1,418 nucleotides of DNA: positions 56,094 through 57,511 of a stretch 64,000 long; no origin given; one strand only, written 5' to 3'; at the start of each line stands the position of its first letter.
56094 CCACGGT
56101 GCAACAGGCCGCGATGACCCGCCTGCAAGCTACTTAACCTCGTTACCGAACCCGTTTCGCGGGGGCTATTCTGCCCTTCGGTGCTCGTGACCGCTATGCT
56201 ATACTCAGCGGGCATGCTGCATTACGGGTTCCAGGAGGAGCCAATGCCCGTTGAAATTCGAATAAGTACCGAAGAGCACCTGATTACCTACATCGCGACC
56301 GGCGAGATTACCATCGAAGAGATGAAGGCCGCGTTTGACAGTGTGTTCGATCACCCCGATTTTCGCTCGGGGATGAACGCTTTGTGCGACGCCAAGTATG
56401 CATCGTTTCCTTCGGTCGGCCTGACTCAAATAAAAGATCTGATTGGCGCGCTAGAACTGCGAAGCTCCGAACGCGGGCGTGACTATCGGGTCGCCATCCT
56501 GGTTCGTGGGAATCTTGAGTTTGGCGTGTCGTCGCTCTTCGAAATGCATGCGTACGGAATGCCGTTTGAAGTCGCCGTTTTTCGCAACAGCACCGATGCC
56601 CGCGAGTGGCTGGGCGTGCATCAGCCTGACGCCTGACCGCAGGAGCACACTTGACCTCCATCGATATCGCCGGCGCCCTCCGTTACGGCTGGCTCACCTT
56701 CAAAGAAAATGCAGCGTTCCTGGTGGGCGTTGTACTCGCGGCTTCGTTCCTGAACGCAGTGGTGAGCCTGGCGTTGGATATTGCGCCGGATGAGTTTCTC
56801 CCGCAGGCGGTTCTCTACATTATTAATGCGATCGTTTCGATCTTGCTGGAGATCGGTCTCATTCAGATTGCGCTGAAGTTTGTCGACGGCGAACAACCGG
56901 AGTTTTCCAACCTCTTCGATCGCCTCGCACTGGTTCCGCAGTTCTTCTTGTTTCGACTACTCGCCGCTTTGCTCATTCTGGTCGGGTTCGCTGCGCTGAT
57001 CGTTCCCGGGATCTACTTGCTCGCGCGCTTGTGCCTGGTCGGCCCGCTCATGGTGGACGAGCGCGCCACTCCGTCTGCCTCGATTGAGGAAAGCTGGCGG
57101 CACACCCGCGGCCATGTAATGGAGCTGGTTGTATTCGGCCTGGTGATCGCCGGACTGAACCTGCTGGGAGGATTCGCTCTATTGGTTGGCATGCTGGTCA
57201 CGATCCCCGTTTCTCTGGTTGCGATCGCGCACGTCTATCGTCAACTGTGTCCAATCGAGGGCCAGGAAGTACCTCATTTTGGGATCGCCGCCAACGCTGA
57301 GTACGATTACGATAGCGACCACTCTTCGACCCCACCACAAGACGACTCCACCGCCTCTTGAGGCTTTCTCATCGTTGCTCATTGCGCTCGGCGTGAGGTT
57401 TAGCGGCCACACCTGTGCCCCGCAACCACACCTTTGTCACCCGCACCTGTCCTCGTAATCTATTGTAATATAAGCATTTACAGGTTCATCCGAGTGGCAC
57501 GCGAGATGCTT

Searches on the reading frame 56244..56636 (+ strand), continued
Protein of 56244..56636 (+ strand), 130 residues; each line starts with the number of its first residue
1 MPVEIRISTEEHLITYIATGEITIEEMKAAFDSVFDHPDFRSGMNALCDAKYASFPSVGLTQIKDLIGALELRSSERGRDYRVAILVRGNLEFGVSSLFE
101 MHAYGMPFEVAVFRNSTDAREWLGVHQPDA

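Call 66: search_protein_families(library=pfam, proteins=[L091:3210-5555:+, L091:6372-7634:-, L092:1902-2510:+, L092:2942-4000:-, L092:3997-5037:-, L093:3948-4556:+, L093:5000-5677:-, L090:14-790:+, L090:1355-2173:-, L092:41-1102:+], max_evalue=0.001)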
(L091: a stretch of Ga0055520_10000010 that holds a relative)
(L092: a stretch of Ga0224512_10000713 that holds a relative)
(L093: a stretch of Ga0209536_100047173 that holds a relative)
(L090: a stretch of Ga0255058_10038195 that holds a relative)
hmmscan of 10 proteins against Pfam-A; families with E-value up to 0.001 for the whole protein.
L091:3210-5555:+ (781 aa): 3 families
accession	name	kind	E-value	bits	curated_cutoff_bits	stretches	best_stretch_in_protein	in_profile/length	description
PF18962.6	Por_Secre_tail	-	2.4e-06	28.2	27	1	697-778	2-74/75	Secretion system C-terminal sorting domain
PF13860.13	FlgD_ig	-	2.8e-05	24.4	27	1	706-767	13-74/79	FlgD Ig-like domain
PF07676.18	PD40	-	0.00017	21.9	20.9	0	532-569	2-37/38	WD40-like Beta Propeller Repeat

L091:6372-7634:- (420 aa): 2 families
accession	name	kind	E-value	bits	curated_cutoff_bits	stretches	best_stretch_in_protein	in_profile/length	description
PF02518.31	HATPase_c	-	2.4e-31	108.9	26.4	1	280-398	1-109/111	Histidine kinase-, DNA gyrase B-, and HSP90-like ATPase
PF00512.31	HisKA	-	3.7e-17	62.6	26.9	1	168-233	1-66/66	His Kinase A (phospho-acceptor) domain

L092:1902-2510:+ (202 aa): 0 families

L092:2942-4000:- (352 aa): 1 family
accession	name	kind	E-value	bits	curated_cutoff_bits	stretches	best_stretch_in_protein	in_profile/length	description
PF07478.18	Dala_Dala_lig_C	-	1.1e-23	84.2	24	1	133-336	7-203/204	D-ala D-ala ligase C-terminus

L092:3997-5037:- (346 aa): 1 family
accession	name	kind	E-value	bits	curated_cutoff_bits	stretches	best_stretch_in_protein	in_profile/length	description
PF15887.11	Peptidase_Mx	-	3.3e-08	33.7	27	1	110-179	90-164/236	Putative zinc-binding metallo-peptidase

L093:3948-4556:+ (202 aa): 0 families

L093:5000-5677:- (225 aa): 3 families
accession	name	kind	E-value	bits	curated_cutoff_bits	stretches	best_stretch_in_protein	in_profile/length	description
PF07478.18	Dala_Dala_lig_C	-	1e-23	84.4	24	1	10-213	7-203/204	D-ala D-ala ligase C-terminus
PF02655.19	ATP-grasp_3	-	0.00075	20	23.2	0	23-184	23-155/160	ATP-grasp domain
PF02786.22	CPSase_L_D2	-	0.00093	19.2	19.8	0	130-212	123-202/211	Carbamoyl-phosphate synthase L chain, ATP binding domain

L090:14-790:+ (258 aa): 1 family
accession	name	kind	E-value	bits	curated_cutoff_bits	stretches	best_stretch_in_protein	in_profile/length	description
PF01040.23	UbiA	-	1.4e-46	159.2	34.2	1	3-241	9-249/250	UbiA prenyltransferase family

L090:1355-2173:- (272 aa): 0 families

L092:41-1102:+ (353 aa): 3 families
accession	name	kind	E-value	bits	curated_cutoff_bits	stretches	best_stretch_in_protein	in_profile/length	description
PF13860.13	FlgD_ig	-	1.9e-11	44.2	27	1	282-336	16-71/79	FlgD Ig-like domain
PF18962.6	Por_Secre_tail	-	5.1e-06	27.1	27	1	271-351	3-75/75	Secretion system C-terminal sorting domain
PF13585.12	CHU_C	-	8.4e-06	26.3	27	1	287-348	26-81/86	CHU_C Type IX secretion signal domain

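Call 76: search_protein_families(library=ncbifam, proteins=[L004:2569-3420:+, L004:3955-4590:+, L004:6677-8494:+, L004:5564-6619:+, L004:1350-2501:-], max_evalue=0.00001)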
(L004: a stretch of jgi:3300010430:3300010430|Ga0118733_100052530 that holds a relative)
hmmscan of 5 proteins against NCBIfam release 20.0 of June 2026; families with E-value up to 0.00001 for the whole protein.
L004:2569-3420:+ (283 aa): 20 families
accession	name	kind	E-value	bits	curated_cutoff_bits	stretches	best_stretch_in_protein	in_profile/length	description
NF009526.0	PRK12888.1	equivalog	2.2e-91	306.4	364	1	4-282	14-295/301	4-hydroxybenzoate octaprenyltransferase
NF009524.0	PRK12886.1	equivalog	2.3e-88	296.3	387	1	5-282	8-285/291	prenyltransferase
TIGR01475.1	ubiA_other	subfamily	6.3e-88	294.9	180.8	1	6-281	3-280/282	UbiA-like polyprenyltransferase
NF041586.1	MqnP_DT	exception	3.4e-84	282.8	430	1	6-281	1-276/277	menaquinone biosynthesis prenyltransferase MqnP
NF041584.1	MqnP_SCO4491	exception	3.3e-82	276.4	420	1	5-281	3-282/285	menaquinone biosynthesis prenyltransferase MqnP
NF041585.1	MqnP_Cj_Hp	exception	3e-60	204.1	375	1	6-280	2-280/281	menaquinone biosynthesis prenyltransferase MqnP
NF009515.0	PRK12874.1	equivalog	1.8e-59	201.5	392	1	6-282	9-289/291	4-hydroxybenzoate polyprenyltransferase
NF009609.0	PRK13106.1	equivalog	1.3e-44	152.9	349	1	8-282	18-296/301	prenyltransferase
NF009532.0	PRK12895.1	equivalog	4.3e-40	137.9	414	1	6-277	4-276/286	prenyltransferase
NF009517.0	PRK12876.1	equivalog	1.9e-37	129.3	419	1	16-208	26-221/300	prenyltransferase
TIGR01474.1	ubiA_proteo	equivalog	5.9e-33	114.6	275.45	1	34-281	36-281/282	4-hydroxybenzoate octaprenyltransferase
NF009514.0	PRK12873.1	equivalog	5.8e-15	55.4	246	1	26-216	34-230/297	4-hydroxybenzoate polyprenyltransferase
NF009523.0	PRK12884.1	equivalog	3.5e-13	49.4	269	1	7-258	6-255/279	prenyltransferase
NF009521.0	PRK12882.1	equivalog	1.2e-12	47.6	296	1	4-275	4-274/280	geranylgeranylglycerol-phosphate geranylgeranyltransferase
NF005742.0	PRK07566.1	equivalog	4.7e-12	45.6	313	1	56-209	81-240/315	chlorophyll synthase ChlG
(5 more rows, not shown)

L004:3955-4590:+ (211 aa): 4 families
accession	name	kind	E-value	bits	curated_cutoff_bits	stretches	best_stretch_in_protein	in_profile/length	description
NF041206.1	VdcB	exception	1.4e-61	207.3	290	1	6-201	4-184/184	non-oxidative hydroxyarylic acid decarboxylases subunit B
NF004685.0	PRK06029.1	subfamily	3.7e-59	199.9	188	1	5-201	5-186/187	UbiX family flavin prenyltransferase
TIGR00421.1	ubiX_pad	subfamily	2.2e-58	197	108.9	1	6-199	4-181/181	UbiX family flavin prenyltransferase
NF041218.1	BagM_FevK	exception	2.6e-47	161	420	1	6-203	5-187/215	bagremycin/ferroverdin biosynthesis UbiX family decarboxylase BagM/FevK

L004:6677-8494:+ (605 aa): 7 families
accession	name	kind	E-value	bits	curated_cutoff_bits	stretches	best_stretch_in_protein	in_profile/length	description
TIGR03701.1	mena_SCO4490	equivalog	3.8e-149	497.1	495.9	1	9-438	2-433/433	menaquinone biosynthesis decarboxylase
TIGR00148.1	TIGR00148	subfamily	1.6e-129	432.4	244.85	2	6-444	1-436/438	UbiD family decarboxylase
NF008175.0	PRK10922.1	equivalog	6e-106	354.9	788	1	1-453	4-468/497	4-hydroxy-3-polyprenylbenzoate decarboxylase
NF041204.1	VdcC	exception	1.7e-75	254.2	650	1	4-446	2-438/467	non-oxidative hydroxyarylic acid decarboxylases subunit C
TIGR02724.1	phenyl_P_beta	equivalog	9.8e-41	139.6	468.95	1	5-443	2-439/472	phenylphosphate carboxylase subunit beta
NF041219.1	BagN_FevL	exception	3.9e-38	131.2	1000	1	3-321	17-335/502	bagremycin/ferroverdin biosynthesis UbiD family decarboxylase BagN/FevL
TIGR02723.1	phenyl_P_alpha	equivalog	3.5e-32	111.7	564.6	1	12-410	16-405/485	phenylphosphate carboxylase subunit alpha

L004:5564-6619:+ (351 aa): 0 families

L004:1350-2501:- (383 aa): 0 families

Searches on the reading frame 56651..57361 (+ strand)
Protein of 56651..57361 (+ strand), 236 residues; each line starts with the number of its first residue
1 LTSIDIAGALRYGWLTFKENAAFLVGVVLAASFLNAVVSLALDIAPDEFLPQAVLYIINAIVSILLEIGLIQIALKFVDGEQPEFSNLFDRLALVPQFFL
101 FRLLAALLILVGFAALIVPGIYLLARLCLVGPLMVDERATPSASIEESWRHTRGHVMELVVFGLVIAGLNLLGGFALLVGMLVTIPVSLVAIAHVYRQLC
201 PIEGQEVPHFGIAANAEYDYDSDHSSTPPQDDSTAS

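Call 7: search_protein_families(library=pfam, proteins=[window:56651-57361:+], max_evalue=1)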
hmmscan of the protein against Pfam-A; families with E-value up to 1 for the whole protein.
window:56651-57361:+ (236 aa): 4 families
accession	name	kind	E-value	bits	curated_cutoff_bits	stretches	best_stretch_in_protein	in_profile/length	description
PF10110.14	GPDPase_memb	-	2.5e-07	30.2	29.6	1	95-185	149-240/321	Membrane domain of glycerophosphoryl diester phosphodiesterase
PF06790.16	UPF0259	-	5.1e-05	23.6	31.4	1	68-153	101-188/248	Uncharacterised protein family (UPF0259)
PF06161.16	DUF975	-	0.00067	20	34.8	2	103-199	147-239/243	Protein of unknown function (DUF975)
PF24400.1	DUF7544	-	0.3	10.7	27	1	95-193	148-240/302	Family of unknown function (DUF7544)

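Call 8: search_protein_families(library=ncbifam, proteins=[window:56651-57361:+], max_evalue=1)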
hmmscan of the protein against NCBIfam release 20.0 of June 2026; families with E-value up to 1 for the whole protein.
window:56651-57361:+ (236 aa): 2 families
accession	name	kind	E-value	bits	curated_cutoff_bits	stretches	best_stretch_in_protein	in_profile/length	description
NF002774.0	PRK02868.1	equivalog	7.1e-05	22.6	227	1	90-160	121-190/248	YciC family protein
NF007250.0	PRK09697.1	equivalog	0.59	10.1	180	1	148-182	23-57/139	putative general secretion pathway protein GspB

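Call 9: search_protein_families(library=padloc, proteins=[window:56651-57361:+], max_evalue=1)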
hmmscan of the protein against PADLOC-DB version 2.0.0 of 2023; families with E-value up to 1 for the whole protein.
window:56651-57361:+ (236 aa): 0 families
